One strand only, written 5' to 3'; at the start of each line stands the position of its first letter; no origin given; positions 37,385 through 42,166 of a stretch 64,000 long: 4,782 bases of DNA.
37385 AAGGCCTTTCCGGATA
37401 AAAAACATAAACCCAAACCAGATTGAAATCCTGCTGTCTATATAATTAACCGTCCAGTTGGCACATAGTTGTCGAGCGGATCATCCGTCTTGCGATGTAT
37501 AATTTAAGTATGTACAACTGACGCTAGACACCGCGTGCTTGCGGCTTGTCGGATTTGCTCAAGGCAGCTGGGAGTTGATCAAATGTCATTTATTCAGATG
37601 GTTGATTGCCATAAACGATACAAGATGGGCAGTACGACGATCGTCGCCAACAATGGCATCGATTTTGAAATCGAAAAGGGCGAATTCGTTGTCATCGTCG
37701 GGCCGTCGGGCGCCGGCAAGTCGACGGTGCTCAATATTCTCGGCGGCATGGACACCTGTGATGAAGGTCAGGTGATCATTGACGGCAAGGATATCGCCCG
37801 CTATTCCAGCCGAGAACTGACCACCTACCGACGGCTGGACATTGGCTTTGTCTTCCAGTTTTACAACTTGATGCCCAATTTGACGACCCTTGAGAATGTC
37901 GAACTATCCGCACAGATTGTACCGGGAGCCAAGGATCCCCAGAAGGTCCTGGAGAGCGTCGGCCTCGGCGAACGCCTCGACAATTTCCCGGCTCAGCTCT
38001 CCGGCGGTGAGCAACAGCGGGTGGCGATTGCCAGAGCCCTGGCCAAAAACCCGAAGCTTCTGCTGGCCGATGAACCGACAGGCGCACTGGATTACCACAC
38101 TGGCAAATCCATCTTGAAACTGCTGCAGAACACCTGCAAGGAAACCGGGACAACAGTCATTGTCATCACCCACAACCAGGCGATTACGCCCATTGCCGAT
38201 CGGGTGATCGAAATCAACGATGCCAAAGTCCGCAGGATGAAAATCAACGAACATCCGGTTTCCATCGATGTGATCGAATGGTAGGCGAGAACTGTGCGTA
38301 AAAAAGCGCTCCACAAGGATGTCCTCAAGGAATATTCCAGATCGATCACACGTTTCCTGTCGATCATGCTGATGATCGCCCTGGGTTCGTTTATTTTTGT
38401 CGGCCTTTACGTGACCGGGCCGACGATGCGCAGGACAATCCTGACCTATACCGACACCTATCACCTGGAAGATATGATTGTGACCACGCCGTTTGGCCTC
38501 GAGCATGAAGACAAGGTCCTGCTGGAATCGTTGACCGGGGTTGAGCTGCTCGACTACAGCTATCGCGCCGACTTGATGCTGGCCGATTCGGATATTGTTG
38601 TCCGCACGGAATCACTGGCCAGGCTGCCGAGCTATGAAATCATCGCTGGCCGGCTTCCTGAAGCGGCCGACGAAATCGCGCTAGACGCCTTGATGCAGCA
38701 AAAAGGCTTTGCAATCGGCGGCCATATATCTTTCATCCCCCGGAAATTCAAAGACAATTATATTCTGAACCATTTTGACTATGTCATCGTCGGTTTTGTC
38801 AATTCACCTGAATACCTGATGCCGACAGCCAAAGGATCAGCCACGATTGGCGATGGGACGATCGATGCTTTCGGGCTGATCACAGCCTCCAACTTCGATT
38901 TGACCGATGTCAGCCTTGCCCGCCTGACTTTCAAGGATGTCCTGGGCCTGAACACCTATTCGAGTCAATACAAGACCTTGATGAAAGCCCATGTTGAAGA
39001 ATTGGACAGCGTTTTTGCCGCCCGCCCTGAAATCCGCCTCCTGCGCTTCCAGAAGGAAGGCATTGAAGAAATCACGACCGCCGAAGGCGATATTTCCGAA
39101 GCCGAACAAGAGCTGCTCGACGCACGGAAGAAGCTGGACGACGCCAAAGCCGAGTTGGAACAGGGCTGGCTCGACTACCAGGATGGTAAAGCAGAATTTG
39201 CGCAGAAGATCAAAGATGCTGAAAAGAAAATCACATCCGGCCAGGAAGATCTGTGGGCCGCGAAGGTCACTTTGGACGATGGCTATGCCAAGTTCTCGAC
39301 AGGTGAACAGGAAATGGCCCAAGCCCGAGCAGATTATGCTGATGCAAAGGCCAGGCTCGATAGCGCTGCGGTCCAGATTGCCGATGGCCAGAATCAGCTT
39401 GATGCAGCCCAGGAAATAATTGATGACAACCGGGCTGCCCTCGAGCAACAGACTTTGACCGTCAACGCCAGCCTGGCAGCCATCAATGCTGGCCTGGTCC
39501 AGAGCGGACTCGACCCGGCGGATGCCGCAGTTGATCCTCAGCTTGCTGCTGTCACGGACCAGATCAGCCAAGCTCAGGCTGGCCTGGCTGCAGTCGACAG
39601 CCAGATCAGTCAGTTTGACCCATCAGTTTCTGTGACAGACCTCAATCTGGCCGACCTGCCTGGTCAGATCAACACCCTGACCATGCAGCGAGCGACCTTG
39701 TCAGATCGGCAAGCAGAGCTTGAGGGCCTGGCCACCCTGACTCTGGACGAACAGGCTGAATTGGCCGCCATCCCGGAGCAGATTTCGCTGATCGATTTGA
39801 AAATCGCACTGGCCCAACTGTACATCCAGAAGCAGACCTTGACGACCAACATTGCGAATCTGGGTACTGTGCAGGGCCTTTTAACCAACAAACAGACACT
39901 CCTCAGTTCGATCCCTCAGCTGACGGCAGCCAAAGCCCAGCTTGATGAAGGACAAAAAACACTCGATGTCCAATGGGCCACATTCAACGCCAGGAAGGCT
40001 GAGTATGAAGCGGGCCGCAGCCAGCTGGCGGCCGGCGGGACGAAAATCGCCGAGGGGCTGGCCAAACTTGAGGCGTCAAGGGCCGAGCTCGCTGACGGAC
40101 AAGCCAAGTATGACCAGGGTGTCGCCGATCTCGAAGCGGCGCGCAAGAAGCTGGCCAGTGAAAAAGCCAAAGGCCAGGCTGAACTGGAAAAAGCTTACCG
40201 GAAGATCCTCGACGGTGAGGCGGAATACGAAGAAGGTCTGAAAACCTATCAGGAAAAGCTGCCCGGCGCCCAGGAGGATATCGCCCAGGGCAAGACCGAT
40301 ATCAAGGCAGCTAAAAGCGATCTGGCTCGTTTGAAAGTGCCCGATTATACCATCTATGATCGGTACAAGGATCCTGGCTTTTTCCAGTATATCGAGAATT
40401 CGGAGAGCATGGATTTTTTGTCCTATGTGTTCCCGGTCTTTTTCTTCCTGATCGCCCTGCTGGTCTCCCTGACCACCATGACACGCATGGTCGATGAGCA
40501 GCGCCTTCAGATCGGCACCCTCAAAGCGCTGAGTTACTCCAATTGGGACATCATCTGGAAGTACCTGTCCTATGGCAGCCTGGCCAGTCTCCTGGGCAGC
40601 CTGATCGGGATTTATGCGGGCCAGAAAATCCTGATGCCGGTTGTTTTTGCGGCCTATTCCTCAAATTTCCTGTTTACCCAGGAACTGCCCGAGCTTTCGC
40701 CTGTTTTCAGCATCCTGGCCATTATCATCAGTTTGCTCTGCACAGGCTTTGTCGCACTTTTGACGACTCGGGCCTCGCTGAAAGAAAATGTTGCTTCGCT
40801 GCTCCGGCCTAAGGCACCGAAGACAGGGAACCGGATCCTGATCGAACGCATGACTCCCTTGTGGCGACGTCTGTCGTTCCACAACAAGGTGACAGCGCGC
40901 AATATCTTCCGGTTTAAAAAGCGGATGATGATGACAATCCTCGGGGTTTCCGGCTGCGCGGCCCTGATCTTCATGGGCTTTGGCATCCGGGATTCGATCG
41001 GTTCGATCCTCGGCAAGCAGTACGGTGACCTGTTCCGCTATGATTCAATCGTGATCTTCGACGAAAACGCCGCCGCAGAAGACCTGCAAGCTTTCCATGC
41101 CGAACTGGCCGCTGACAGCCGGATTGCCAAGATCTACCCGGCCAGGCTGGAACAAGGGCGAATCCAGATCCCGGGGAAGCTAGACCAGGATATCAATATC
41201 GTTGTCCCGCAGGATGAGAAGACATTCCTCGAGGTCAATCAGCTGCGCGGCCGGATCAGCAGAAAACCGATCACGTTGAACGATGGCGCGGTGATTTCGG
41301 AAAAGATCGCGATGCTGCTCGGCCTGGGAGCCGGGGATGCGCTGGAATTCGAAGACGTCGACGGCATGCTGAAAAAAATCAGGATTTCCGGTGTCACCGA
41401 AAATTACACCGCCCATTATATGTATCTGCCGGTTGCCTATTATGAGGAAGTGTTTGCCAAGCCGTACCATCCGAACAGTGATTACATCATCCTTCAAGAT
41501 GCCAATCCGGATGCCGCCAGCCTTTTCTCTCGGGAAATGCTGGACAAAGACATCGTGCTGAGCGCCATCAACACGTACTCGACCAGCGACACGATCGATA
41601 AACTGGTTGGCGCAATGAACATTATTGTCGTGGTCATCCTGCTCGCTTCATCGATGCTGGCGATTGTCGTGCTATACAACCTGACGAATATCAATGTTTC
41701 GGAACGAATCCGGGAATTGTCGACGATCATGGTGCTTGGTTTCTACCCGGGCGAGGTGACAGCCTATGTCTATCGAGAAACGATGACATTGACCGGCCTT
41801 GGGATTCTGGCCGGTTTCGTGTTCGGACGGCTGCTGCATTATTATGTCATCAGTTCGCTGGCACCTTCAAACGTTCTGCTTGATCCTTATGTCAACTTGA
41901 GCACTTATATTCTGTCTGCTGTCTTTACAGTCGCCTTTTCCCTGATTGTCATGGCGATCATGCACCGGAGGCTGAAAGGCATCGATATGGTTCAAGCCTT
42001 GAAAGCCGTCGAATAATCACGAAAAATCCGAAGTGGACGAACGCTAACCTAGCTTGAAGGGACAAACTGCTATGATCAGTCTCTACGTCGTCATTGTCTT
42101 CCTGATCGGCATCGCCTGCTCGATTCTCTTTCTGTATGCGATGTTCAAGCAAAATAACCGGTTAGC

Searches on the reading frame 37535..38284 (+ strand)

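Call 83: search_protein_families(library=pfam, proteins=[window:37535-38284:+], max_evalue=0.00001)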
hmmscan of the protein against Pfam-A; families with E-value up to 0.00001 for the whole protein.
window:37535-38284:+ (249 aa): 3 families
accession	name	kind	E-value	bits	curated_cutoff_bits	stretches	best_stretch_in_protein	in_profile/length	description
PF00005.33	ABC_tran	-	2.2e-36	125.9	25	1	40-182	2-136/137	ABC transporter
PF13304.12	AAA_21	-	3.5e-09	37.6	27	0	51-110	1-63/304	AAA domain, putative AbiEii toxin, Type IV TA system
PF02463.25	SMC_N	-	1.9e-08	34.5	40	0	136-229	124-213/220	RecF/RecN/SMC N terminal domain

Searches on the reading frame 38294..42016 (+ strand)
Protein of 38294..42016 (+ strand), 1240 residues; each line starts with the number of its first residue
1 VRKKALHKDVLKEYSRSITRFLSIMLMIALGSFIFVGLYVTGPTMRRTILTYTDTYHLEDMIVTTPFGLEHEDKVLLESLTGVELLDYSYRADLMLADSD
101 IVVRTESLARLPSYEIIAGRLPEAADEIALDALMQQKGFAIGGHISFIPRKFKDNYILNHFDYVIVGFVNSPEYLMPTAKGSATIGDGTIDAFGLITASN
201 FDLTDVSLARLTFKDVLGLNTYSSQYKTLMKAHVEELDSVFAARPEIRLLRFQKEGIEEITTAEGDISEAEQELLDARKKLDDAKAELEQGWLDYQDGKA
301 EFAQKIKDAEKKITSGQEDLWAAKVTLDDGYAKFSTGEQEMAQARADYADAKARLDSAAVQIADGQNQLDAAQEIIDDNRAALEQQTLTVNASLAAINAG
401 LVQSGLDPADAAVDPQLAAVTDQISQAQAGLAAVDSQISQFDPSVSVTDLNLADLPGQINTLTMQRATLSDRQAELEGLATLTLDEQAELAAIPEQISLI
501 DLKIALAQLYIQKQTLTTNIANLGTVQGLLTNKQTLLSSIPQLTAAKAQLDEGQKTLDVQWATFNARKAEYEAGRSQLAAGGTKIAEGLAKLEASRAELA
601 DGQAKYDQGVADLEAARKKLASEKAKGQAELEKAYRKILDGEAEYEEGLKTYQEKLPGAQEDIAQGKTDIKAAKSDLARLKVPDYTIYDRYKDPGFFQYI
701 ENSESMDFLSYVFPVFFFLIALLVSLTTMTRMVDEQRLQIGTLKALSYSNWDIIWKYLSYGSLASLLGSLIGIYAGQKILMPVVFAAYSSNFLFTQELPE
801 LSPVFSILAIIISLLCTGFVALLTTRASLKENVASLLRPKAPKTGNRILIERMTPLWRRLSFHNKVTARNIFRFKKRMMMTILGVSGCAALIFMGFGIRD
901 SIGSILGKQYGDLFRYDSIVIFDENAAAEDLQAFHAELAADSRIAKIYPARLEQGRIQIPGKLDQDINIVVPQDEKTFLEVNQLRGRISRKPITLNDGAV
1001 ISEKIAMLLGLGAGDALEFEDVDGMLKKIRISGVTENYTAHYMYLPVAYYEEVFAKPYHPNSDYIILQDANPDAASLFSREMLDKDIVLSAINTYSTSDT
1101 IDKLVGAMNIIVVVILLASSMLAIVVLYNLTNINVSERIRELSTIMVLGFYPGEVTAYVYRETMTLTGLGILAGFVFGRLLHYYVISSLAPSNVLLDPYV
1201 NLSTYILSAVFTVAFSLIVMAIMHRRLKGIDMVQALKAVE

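Call 83: search_protein_families(library=pfam, proteins=[window:38294-42016:+], max_evalue=0.00001)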
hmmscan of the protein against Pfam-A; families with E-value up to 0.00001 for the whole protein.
window:38294-42016:+ (1240 aa): 1 family
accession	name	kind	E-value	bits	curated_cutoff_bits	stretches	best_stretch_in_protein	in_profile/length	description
PF02687.27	FtsX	-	2.7e-22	79.5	25.5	2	712-832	2-119/120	FtsX-like permease C-terminal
